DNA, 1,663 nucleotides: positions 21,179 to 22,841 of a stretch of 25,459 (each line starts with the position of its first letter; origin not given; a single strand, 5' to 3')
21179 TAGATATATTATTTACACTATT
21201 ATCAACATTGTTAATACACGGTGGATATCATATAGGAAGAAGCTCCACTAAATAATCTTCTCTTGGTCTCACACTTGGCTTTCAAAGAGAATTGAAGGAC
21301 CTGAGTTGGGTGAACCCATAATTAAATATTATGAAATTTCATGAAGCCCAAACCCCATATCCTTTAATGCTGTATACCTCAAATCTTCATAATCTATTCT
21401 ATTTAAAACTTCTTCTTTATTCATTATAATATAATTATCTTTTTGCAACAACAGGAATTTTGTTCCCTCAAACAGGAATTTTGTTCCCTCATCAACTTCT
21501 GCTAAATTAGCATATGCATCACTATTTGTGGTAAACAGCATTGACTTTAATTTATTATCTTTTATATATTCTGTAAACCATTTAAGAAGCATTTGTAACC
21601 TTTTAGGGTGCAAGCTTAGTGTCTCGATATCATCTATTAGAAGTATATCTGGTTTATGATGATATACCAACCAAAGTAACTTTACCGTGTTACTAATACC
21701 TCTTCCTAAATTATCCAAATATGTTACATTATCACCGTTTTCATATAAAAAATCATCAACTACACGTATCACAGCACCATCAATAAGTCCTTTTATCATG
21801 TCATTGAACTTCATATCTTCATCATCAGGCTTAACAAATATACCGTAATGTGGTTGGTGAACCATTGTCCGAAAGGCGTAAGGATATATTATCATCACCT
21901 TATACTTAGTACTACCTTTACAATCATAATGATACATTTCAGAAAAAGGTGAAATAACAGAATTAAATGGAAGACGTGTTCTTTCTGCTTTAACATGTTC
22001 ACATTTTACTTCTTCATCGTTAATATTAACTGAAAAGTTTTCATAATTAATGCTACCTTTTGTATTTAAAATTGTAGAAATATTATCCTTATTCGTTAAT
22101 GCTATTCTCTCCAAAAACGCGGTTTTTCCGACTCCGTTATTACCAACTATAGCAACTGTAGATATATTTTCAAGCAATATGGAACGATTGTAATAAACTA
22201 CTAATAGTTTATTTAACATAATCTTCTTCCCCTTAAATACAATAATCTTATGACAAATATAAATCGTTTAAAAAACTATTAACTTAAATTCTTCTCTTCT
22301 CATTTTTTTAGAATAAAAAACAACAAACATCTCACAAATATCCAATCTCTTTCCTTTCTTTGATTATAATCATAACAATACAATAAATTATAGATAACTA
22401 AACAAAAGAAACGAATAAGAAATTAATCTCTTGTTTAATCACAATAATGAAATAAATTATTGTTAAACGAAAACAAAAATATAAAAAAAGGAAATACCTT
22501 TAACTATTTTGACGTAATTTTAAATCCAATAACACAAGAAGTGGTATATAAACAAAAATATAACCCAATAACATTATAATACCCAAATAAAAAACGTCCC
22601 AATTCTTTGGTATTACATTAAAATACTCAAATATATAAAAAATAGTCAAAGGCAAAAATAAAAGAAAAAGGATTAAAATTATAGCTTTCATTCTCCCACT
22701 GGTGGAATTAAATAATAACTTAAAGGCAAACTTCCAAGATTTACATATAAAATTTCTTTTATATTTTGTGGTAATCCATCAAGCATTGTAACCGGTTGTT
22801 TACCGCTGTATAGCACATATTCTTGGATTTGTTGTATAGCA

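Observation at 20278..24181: Right-arm accessory island: six genes of unknown role next to the ITR, a candidate anti-defence or inter-virus exclusion system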

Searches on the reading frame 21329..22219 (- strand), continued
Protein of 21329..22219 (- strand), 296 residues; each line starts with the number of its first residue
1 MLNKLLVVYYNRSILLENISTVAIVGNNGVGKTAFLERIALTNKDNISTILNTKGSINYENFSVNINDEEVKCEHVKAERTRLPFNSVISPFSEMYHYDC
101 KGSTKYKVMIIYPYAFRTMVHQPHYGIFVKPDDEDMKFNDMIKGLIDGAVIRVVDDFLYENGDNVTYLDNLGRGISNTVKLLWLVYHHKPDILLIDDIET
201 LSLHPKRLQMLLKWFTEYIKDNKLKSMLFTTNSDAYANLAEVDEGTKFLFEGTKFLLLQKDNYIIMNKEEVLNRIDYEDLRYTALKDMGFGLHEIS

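Call 84: list_cluster_members(proteins=[P0219, P0220, P0223, P0227, P0230, P0231, P0233, P0225, P0221, P0229])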
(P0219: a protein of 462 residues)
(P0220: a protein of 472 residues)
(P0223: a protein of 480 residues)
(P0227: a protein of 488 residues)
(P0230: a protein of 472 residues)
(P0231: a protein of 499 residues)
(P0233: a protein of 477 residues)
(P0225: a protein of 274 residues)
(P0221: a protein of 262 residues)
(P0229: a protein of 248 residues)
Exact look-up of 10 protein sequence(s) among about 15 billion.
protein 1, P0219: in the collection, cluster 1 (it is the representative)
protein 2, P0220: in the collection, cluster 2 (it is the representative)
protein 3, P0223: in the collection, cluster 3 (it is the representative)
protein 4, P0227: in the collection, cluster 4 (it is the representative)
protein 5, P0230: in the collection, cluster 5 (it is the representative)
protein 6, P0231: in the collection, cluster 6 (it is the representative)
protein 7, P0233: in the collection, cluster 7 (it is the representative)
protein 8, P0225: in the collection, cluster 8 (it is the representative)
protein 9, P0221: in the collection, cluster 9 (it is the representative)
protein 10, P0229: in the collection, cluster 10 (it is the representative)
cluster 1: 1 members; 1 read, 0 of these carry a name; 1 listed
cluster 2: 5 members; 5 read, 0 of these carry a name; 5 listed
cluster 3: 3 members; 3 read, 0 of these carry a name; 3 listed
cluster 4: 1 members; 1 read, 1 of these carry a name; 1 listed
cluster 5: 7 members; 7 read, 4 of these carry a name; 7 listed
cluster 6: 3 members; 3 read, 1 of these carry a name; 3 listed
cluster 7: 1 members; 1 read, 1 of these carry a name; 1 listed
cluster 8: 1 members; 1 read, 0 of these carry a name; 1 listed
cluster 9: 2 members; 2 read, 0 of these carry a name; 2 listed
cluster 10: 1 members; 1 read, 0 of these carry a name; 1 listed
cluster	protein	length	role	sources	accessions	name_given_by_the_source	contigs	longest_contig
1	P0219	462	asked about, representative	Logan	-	-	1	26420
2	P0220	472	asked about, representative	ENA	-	-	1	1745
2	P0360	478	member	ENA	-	-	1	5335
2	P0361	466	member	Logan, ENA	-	-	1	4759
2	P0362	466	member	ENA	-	-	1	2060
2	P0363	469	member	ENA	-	-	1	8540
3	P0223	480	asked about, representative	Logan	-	-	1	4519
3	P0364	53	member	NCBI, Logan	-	-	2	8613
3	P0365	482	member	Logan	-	-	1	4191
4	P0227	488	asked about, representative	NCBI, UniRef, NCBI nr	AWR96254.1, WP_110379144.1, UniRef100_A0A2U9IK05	AAA family ATPase [Acidianus sulfidivorans JP7] | ABC transporter domain-containing protein n=1 Tax=Acidianus sulfidivorans JP7 ... | AAA family ATPase [Acidianus sulfidivorans]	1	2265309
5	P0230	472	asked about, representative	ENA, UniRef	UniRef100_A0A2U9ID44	Endonuclease GajA/Old nuclease/RecF-like AAA domain-containing protein n=1 Tax=Acidianus ...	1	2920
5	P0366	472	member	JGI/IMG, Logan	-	AAA15 family ATPase/GTPase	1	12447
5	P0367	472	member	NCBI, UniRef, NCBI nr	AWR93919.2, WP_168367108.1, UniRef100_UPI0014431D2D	AAA family ATPase [Acidianus brierleyi] | AAA family ATPase n=1 Tax=Acidianus brierleyi TaxID=41673 RepID=UPI0014431D2D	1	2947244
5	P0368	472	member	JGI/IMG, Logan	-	AAA15 family ATPase/GTPase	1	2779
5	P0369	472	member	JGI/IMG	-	-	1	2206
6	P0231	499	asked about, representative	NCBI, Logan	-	-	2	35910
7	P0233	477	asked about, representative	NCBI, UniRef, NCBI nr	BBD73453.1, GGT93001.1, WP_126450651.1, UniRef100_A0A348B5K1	hypothetical protein HS1genome_1842 [Sulfodiicoccus acidiphilus] | AAA+ ATPase domain-containing protein n=1 Tax=Sulfodiicoccus acidiphilus TaxID=1670455 ... | AAA family ATPase [Sulfodiicoccus acidiphilus]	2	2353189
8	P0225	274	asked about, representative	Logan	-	-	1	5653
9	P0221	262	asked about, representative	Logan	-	-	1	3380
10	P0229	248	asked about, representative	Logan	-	-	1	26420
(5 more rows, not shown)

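Call 86: find_related_loci(query=A6, collection=genome_contigs, flank=8000)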
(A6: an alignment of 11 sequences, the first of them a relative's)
Query A6 (488 aa) in genome_contigs; peptide patterns used: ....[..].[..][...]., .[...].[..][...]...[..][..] (x = any residue, [..] = any of these).
424 stretches matched a pattern; 91 encode a relative of the query (tblastn E <= 1e-3); the best 80 are kept; 80 distinct loci.
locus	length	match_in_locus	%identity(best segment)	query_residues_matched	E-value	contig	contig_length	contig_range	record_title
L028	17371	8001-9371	42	1-482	1e-110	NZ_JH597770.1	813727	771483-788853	Metallosphaera yellowstonensis MK1 MetMK1scaffold_19, whole genome shotgun sequence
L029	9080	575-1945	41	1-482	2e-107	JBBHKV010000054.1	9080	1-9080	Sulfolobaceae archaeon RB850M NODE_49_length_9080_cov_25.489340, whole genome shotgun sequence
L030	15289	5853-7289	38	1-487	4e-97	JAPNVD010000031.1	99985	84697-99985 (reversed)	MAG: Sulfolobaceae archaeon isolate CF.Pisc.bin.25 k141_491367, whole genome shotgun sequence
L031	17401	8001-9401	39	1-482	4e-93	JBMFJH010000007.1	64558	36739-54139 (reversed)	MAG: Thermoprotei archaeon isolate KM4331-12 NODE_7_length_64558_cov_21.925141, whole genome shotgun sequence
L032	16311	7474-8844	41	1-482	4e-107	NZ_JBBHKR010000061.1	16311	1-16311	Stygiolobus sp. CP850M NODE_39_length_16311_cov_25.461087, whole genome shotgun sequence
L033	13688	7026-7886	25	214-436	2e-9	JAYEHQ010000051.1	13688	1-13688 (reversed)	MAG: Campylobacterota bacterium isolate MAG214 MAG214_51, whole genome shotgun sequence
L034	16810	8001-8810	24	215-448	3e-9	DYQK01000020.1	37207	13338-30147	MAG TPA_asm: Rikenella microfusus isolate SulCav_GS10_10_34_87 SulCav_GS10_10_705_length_37207_cov_51_661203, whole geno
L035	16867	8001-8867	23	213-436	5e-8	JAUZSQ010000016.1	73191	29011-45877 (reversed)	MAG: Sulfurovum sp. isolate Faavne_M6_B9 Faavne_M6_B9-contig_1634_pilon, whole genome shotgun sequence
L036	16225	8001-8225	43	212-285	5e-8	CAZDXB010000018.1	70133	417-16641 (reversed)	MAG TPA_asm: uncultured Hyphomicrobiales bacterium isolate SRP141376_co1_185 genome assembly, contig: NODE_1012_length_7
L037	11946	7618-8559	25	214-472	8e-8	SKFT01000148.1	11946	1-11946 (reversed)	MAG: Puniceicoccaceae bacterium isolate CSBr16_105 CSBr16-5801, whole genome shotgun sequence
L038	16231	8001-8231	34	212-291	1e-7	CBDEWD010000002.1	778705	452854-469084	MAG: Spirochaetia bacterium isolate c5f6e9bc-bcaa-411e-bf86-d1d97e606e4d genome assembly, contig: contig_2, whole genome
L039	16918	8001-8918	23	212-461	2e-7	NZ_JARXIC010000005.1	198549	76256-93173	Thalassobacterium sedimentorum strain SDUM461004 scaffold_5_length=198550, whole genome shotgun sequence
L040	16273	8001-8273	35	177-274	3e-7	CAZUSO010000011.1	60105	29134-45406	MAG TPA_asm: uncultured Taibaiella sp. isolate SRP344714_co1_409 genome assembly, contig: NODE_1112_length_60105_cov_8.7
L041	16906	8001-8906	23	182-441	5e-8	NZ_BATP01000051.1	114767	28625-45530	Haloferula sp. BvORR071, whole genome shotgun sequence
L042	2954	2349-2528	46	205-265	7e-7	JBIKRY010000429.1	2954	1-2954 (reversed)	MAG: Bernardetiaceae bacterium isolate ME2015-06-19_3300044640_group6_bin139 Rohwer_bin614_scaffold_52425_c1, whole geno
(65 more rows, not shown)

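Call 89: search_protein_families(library=pfam, proteins=[L028:9382-9963:+, L031:9406-10065:+, L028:8001-9395:+, L028:6878-7399:-, L028:5790-6509:-, L028:10659-11699:+, L031:6748-7512:-, L031:10269-10748:+, L004:8916-9641:+, L005:8341-8994:+], max_evalue=0.01)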
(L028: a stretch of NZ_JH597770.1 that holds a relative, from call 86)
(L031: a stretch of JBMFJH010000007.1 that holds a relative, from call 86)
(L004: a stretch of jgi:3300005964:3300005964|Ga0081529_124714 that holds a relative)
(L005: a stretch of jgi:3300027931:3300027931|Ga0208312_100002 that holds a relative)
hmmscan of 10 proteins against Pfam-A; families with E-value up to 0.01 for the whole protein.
L028:9382-9963:+ (193 aa): 0 families

L031:9406-10065:+ (219 aa): 0 families

L028:8001-9395:+ (464 aa): 5 families
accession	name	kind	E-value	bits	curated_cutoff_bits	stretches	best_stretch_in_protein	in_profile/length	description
PF13175.12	AAA_15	-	9.6e-15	55.5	32.1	1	204-251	6-51/374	AAA ATPase domain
PF13304.12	AAA_21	-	1.8e-10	41.8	27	2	255-410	184-299/304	AAA domain, putative AbiEii toxin, Type IV TA system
PF13476.12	AAA_23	-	5.2e-05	24.4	27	1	204-258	2-55/201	AAA domain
PF02463.25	SMC_N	-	0.0029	17.5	40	1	205-281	6-84/220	RecF/RecN/SMC N terminal domain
PF00005.33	ABC_tran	-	0.0041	18.2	25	0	213-378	2-134/137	ABC transporter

L028:6878-7399:- (173 aa): 1 family
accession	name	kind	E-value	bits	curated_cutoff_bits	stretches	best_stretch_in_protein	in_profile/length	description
PF00872.24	Transposase_mut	-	2.7e-08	33.6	21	1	1-90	165-260/379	Transposase, Mutator family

L028:5790-6509:- (239 aa): 0 families

L028:10659-11699:+ (346 aa): 6 families
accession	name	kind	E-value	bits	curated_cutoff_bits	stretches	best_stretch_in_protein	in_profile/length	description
PF00483.29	NTP_transferase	-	2.1e-53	181.9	21.2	1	3-231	2-244/245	Nucleotidyl transferase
PF12804.13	NTP_transf_3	-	1.1e-09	39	27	1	3-108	1-96/160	MobA-like NTP transferase domain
PF25084.1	LbH_EIF2B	-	1.7e-06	28.4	54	1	250-332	10-89/105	EIF2B subunit epsilon LbH domain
PF07959.18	Fucose_pyrophosphorylase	-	0.00015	21.3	34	1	253-321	282-356/418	Fucose pyrophosphorylase domain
PF24894.1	Hexapep_GlmU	-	0.00016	22.1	23.3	1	287-333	22-69/104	GlmU-like, C-terminal hexapeptide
PF25247.1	LbH_GLGC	-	0.0033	17.8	27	0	291-333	7-49/135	GLGC left-handed parallel beta-helix domain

L031:6748-7512:- (254 aa): 1 family
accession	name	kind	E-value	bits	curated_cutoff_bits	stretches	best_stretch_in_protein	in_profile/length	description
PF00535.33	Glycos_transf_2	-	2.1e-17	64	23.3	1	4-87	1-94/168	Glycosyl transferase family 2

L031:10269-10748:+ (159 aa): 3 families
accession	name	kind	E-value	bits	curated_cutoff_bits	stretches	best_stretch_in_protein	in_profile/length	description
PF05942.16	PaREP1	-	4e-39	133.5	24.4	1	35-147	2-115/115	Archaeal PaREP1/PaREP8 family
PF04010.18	DUF357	-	0.00069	20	29.4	1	29-58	24-53/73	Protein of unknown function (DUF357)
PF05168.19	HEPN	-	0.0049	17.4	22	1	33-152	2-116/117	HEPN domain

L004:8916-9641:+ (241 aa): 0 families

L005:8341-8994:+ (217 aa): 0 families

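Call 91: search_protein_families(library=padloc, proteins=[L028:8001-9395:+, L028:9382-9963:+, L031:9406-10065:+, L004:8916-9641:+, L005:8341-8994:+, L031:8001-9437:+], max_evalue=0.1)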
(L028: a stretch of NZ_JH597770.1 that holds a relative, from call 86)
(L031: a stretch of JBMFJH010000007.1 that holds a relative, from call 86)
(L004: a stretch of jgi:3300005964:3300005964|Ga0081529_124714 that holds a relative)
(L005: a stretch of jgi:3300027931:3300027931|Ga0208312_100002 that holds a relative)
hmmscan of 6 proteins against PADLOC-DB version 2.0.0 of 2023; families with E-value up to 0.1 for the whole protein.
L028:8001-9395:+ (464 aa): 94 families (the best 25 are shown)
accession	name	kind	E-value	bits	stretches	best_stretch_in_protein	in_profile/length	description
PDLC02336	AbiLi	-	2.9e-17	61.2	2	204-282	5-76/340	AbiLi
PDLC02979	AriA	-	3.6e-15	54.6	2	204-251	6-52/373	-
PDLC02980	AriA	-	1.2e-12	46.4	2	252-410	181-299/304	-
PDLC04607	PDC-M38A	-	2.5e-12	44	2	204-267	387-453/715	-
PDLC04611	PDC-M38A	-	3.4e-12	44.6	2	204-252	5-52/383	-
PDLC04608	PDC-M38A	-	5e-12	44.2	2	205-263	9-68/367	-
PDLC04609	PDC-M38A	-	2.3e-10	38.2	2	204-246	5-46/371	-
PDLC03878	NsnB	-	5.1e-10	37.6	2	311-413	171-280/345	-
PDLC02335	AbiLi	-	1.8e-08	31.8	1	204-450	53-270/326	AbiLi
PDLC00067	GajA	-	2e-08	31.2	1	204-245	8-47/604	AAA ATPase domain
PDLC00271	PtuA1|PtuA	-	3.1e-08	31.6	1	205-271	7-71/421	AAA ATPase domain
PDLC00298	PtuA1|PtuA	-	4.3e-08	30.6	1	204-247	6-48/423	AAA ATPase domain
PDLC02913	ATPase_I-A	-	6.5e-08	30.1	1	204-285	57-136/508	-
PDLC00069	GajA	-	8.7e-08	29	1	204-251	6-52/687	AAA ATPase domain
PDLC00102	GajA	-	1.1e-07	28.7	1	204-258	6-58/532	AAA ATPase domain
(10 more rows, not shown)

L028:9382-9963:+ (193 aa): 0 families

L031:9406-10065:+ (219 aa): 0 families

L004:8916-9641:+ (241 aa): 0 families

L005:8341-8994:+ (217 aa): 0 families

L031:8001-9437:+ (478 aa): 123 families (the best 25 are shown)
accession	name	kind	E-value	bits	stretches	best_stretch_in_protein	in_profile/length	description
PDLC02979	AriA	-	7.9e-18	63.4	2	210-261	6-55/373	-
PDLC02336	AbiLi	-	3.6e-15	54.4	2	210-257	5-49/340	AbiLi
PDLC04611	PDC-M38A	-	1.2e-13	49.3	2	210-257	5-50/383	-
PDLC02980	AriA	-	4.1e-13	47.9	2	330-419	220-299/304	-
PDLC04608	PDC-M38A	-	3.5e-12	44.7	2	210-257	8-53/367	-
PDLC02335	AbiLi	-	6.8e-12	43.1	1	210-409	53-224/326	AbiLi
PDLC03878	NsnB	-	5.8e-11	40.7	2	210-295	5-75/345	-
PDLC04168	GajA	-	9.1e-10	35.8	1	210-252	7-47/570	-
PDLC00278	PtuA1|PtuA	-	9.8e-10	36.3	1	210-252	6-46/436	AAA ATPase domain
PDLC00102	GajA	-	1.5e-09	34.9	1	210-267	6-61/532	AAA ATPase domain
PDLC04607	PDC-M38A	-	3.3e-09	33.6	2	210-257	387-432/715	-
PDLC04609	PDC-M38A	-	3.6e-09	34.3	1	210-252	5-45/371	-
PDLC00271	PtuA1|PtuA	-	5.4e-09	34.1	1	210-261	6-56/421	AAA ATPase domain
PDLC00069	GajA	-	6.3e-09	32.8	1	210-257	6-51/687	AAA ATPase domain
PDLC04541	PDC-M25A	-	1.5e-08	32.2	2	210-255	5-47/380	-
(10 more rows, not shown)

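Call 115: search_dna_similar(query=window:21329-22219:-, collection=plasmids, mode=protein, max_evalue=0.001, max_rows=15)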
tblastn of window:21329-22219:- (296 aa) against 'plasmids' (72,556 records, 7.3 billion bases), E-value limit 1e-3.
No match.

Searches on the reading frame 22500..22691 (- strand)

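Call 6: search_protein_families(library=pfam, proteins=[window:22500-22691:-], max_evalue=1)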
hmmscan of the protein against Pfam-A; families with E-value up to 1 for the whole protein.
window:22500-22691:- (63 aa): 2 families
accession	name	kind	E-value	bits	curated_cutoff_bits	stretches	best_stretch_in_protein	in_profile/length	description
PF05296.19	TAS2R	-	0.067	12.7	22.2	1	4-63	235-295/303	Taste receptor protein (TAS2R)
PF14163.11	SieB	-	0.27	11.3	26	1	4-49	5-50/147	Super-infection exclusion protein B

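Call 7: search_protein_families(library=phrogs, proteins=[window:22500-22691:-], max_evalue=1)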
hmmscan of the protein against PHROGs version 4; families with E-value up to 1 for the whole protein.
window:22500-22691:- (63 aa): 0 families

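Call 8: search_protein_families(library=padloc, proteins=[window:22500-22691:-], max_evalue=1)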
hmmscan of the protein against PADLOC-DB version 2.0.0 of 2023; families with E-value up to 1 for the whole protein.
window:22500-22691:- (63 aa): 0 families

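Call 80: search_protein_families(library=ncbifam, proteins=[window:22500-22691:-], max_evalue=0.1)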
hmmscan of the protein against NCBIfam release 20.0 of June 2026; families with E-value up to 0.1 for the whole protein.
window:22500-22691:- (63 aa): 0 families
